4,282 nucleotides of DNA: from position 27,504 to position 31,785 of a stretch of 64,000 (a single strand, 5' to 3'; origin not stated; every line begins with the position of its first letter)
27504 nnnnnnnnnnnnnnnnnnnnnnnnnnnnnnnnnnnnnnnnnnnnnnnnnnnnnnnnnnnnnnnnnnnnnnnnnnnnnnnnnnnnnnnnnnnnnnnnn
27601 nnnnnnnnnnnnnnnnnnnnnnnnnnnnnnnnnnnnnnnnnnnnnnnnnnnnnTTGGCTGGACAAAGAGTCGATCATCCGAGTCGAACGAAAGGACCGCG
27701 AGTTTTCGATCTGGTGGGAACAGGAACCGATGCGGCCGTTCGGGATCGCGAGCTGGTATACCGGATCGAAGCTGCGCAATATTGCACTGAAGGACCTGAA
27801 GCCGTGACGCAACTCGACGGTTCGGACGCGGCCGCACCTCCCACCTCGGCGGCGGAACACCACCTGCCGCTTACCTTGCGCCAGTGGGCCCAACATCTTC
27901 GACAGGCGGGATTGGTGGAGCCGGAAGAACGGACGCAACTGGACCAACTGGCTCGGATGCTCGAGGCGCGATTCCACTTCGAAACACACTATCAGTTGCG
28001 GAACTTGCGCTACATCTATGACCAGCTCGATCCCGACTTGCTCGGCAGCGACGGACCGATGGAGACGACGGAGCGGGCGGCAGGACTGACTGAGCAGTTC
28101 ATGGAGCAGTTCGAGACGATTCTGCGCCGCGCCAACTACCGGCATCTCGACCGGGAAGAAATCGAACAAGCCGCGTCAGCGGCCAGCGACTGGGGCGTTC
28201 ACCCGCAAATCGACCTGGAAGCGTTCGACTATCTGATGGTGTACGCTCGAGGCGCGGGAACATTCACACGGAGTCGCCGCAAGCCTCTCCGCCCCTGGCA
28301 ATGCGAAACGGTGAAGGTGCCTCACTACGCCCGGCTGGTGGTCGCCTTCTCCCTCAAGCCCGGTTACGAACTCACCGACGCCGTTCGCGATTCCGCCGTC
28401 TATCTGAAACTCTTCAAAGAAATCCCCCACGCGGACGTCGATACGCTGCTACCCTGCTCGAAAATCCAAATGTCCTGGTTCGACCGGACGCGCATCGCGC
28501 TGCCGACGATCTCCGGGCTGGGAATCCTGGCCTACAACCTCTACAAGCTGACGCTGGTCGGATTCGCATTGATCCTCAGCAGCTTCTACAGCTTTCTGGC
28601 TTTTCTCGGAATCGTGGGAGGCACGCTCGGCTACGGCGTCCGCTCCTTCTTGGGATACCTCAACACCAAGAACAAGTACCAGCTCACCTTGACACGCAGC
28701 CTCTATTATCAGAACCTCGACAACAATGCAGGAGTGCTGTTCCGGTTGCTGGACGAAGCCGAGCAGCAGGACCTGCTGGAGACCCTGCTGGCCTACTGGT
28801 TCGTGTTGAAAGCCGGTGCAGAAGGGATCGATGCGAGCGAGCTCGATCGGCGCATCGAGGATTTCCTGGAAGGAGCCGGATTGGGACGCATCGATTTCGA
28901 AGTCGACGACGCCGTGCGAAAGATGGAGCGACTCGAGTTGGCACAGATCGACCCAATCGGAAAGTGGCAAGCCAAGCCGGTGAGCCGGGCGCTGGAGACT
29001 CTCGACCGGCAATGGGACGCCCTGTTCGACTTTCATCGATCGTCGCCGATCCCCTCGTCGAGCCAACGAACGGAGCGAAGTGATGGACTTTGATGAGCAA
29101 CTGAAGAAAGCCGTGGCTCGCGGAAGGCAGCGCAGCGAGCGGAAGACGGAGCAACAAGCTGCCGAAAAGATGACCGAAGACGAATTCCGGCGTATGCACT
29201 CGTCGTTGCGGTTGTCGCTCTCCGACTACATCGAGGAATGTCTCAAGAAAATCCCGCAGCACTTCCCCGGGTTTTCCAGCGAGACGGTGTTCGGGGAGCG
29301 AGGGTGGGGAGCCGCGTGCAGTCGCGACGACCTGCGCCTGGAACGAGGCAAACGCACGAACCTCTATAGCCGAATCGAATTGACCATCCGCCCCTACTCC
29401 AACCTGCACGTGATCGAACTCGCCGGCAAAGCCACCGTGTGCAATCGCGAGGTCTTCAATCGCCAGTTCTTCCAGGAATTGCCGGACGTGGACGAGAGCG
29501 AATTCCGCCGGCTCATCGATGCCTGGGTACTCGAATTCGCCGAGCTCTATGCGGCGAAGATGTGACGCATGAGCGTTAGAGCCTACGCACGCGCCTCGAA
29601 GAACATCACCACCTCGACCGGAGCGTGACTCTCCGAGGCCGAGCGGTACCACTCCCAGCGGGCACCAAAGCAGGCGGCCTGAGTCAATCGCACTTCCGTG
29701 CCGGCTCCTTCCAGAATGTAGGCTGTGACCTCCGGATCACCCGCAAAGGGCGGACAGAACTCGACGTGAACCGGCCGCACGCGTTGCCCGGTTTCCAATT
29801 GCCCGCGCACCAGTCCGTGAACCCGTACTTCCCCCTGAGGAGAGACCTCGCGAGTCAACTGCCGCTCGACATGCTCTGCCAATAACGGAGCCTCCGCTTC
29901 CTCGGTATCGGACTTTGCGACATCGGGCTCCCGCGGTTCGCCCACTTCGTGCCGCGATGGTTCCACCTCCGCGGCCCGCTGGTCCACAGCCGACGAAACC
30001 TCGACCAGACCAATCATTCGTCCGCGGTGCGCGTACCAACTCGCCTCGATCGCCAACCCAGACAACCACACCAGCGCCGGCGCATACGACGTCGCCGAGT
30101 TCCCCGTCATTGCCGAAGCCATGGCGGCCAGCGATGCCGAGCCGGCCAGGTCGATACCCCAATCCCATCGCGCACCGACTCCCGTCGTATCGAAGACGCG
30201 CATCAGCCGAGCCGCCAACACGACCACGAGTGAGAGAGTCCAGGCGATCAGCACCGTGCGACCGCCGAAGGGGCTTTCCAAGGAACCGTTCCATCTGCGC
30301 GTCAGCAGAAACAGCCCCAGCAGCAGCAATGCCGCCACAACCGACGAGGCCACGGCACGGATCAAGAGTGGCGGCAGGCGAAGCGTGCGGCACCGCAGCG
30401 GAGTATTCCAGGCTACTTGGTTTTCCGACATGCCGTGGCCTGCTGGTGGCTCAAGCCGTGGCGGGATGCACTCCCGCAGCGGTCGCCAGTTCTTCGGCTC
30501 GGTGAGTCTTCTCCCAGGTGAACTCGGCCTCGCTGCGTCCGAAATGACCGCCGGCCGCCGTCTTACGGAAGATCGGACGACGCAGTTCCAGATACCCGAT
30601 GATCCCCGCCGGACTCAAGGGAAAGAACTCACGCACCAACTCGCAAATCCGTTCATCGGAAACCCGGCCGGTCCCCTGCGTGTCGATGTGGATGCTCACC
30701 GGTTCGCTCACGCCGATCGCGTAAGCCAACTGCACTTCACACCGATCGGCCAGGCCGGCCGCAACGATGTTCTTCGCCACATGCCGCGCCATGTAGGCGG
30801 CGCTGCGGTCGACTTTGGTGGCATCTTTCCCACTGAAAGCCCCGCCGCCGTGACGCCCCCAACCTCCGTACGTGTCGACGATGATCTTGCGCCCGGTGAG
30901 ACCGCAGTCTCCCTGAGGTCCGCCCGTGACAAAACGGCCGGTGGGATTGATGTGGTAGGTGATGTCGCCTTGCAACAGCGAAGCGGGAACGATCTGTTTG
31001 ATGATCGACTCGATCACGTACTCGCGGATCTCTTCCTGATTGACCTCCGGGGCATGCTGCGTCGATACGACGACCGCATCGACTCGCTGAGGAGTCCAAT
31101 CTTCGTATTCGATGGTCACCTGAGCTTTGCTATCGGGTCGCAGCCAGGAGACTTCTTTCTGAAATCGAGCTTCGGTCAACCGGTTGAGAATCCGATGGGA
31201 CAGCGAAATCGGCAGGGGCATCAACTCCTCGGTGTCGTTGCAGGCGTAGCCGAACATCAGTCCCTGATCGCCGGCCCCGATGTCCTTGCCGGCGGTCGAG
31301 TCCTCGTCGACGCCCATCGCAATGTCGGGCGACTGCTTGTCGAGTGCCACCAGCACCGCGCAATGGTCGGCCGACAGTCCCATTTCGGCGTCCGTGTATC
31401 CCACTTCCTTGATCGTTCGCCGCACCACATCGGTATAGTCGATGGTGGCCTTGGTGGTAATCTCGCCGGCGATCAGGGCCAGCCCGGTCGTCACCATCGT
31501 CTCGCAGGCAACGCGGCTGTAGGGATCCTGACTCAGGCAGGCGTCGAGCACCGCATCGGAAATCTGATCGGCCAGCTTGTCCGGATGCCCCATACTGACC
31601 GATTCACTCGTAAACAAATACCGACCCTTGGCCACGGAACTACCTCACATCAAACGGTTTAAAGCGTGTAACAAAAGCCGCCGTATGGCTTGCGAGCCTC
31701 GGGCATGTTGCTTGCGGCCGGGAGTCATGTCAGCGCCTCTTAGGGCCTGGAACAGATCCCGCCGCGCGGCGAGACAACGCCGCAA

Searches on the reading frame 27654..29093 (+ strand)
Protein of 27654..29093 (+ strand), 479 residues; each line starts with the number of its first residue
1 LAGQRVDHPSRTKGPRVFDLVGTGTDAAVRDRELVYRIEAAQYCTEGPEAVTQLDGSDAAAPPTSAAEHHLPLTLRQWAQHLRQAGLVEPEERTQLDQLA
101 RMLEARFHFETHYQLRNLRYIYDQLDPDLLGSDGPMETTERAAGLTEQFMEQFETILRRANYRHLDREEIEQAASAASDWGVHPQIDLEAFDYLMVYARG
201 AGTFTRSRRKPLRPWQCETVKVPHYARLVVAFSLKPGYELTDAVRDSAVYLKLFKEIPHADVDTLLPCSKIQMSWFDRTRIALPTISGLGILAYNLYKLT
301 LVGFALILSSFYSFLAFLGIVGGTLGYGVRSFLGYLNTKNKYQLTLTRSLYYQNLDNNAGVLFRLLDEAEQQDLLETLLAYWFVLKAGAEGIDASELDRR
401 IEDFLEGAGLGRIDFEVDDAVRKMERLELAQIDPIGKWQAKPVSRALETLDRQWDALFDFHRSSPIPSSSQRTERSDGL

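Call 26: search_protein_families(library=pfam, proteins=[window:27654-29093:+], max_evalue=0.0001)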
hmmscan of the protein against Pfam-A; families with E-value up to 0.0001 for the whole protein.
window:27654-29093:+ (479 aa): 1 family
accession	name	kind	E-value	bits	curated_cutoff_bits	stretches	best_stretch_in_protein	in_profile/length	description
PF12576.13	DUF3754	-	3.7e-26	92.1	27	1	244-360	26-137/137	Protein of unknown function (DUF3754)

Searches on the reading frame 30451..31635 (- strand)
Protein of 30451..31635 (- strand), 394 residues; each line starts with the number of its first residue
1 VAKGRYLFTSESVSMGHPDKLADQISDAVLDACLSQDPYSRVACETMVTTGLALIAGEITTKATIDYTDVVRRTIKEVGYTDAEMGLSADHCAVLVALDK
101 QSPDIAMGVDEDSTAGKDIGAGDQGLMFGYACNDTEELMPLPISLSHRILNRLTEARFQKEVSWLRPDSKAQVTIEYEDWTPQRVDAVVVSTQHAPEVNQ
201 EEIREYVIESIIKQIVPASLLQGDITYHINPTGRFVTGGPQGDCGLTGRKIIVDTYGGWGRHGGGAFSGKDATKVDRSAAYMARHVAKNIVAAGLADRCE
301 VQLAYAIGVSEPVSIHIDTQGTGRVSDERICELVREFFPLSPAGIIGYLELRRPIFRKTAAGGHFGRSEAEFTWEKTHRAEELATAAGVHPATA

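Call 27: search_protein_families(library=pfam, proteins=[window:30451-31635:-], max_evalue=0.0001)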
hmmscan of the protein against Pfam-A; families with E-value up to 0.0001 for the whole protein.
window:30451-31635:- (394 aa): 3 families
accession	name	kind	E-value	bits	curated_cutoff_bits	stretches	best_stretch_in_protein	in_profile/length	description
PF02773.21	S-AdoMet_synt_C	-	4.7e-67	224.6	25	1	238-376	2-138/138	S-adenosylmethionine synthetase, C-terminal domain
PF02772.21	S-AdoMet_synt_M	-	8.6e-49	165.1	29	1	119-235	2-120/120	S-adenosylmethionine synthetase, central domain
PF00438.25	S-AdoMet_synt_N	-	5.2e-44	149.3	33.1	1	6-103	2-99/99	S-adenosylmethionine synthetase, N-terminal domain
